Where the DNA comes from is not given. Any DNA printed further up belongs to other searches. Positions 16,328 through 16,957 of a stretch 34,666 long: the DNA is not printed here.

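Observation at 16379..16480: Near-consensus promoter placed upstream of a textbook intrinsic terminator, 14 nt before the next start codon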

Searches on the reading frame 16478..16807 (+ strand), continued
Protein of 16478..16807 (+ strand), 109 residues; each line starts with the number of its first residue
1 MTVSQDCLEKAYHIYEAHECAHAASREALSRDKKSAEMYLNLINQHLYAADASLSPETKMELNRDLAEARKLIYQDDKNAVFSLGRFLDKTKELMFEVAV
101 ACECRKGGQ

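Call 88: search_protein_families(library=pfam, proteins=[L027:7481-8920:-, L027:7149-7484:-, L027:6560-7024:-, L027:5156-6547:-, L027:4539-5159:-, L027:3899-4324:-, L027:2780-3841:-, L027:9270-9953:+, L027:10541-10789:+, L027:13202-14074:+], max_evalue=0.01)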
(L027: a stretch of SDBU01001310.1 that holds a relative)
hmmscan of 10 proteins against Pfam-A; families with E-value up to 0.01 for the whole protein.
L027:7481-8920:- (479 aa): 5 families
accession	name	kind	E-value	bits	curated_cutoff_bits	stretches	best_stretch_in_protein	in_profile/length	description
PF21344.3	Zn_ribbon_LysW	-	1.4e-06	28.2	27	1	442-470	2-30/46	Alpha-aminoadipate carrier protein LysW-like, globular domain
PF09723.15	Zn_ribbon_8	-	0.00017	21.9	34.4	1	441-471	6-36/41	Zinc ribbon domain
PF13717.11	Zn_ribbon_4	-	0.00021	21.6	30.3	1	442-472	4-36/36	zinc-ribbon domain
PF03604.18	Zn_ribbon_RPAB4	-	0.0021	18.1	24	1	441-468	1-24/32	DNA directed RNA polymerase, 7 kDa subunit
PF23137.1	HVO_0758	-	0.0039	17.4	27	0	442-472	22-53/55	HVO_0758 mu-protein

L027:7149-7484:- (111 aa): 1 family
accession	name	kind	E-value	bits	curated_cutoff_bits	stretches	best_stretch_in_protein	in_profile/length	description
PF24617.1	POF1B_HlH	-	0.007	17.2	27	0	36-74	41-75/84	POF1B helix-loop-helix domain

L027:6560-7024:- (154 aa): 0 families

L027:5156-6547:- (463 aa): 0 families

L027:4539-5159:- (206 aa): 2 families
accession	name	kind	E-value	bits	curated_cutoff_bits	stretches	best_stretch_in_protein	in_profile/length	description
PF24656.1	CEPT76_peptidase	-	0.00013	22.6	27.8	1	97-147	4-56/121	CEP76 peptidase-like domain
PF01841.26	Transglut_core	-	0.0017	19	23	1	80-142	23-94/108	Transglutaminase-like superfamily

L027:3899-4324:- (141 aa): 0 families

L027:2780-3841:- (353 aa): 0 families

L027:9270-9953:+ (227 aa): 0 families

L027:10541-10789:+ (82 aa): 0 families

L027:13202-14074:+ (290 aa): 2 families
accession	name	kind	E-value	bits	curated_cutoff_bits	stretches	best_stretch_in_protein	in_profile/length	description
PF00589.27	Phage_integrase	-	4.8e-06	26.9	27.1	1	102-243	3-160/172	Phage integrase family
PF02899.23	Phage_int_SAM_1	-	0.00014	22.5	22.3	1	10-75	6-75/83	Phage integrase, N-terminal SAM-like domain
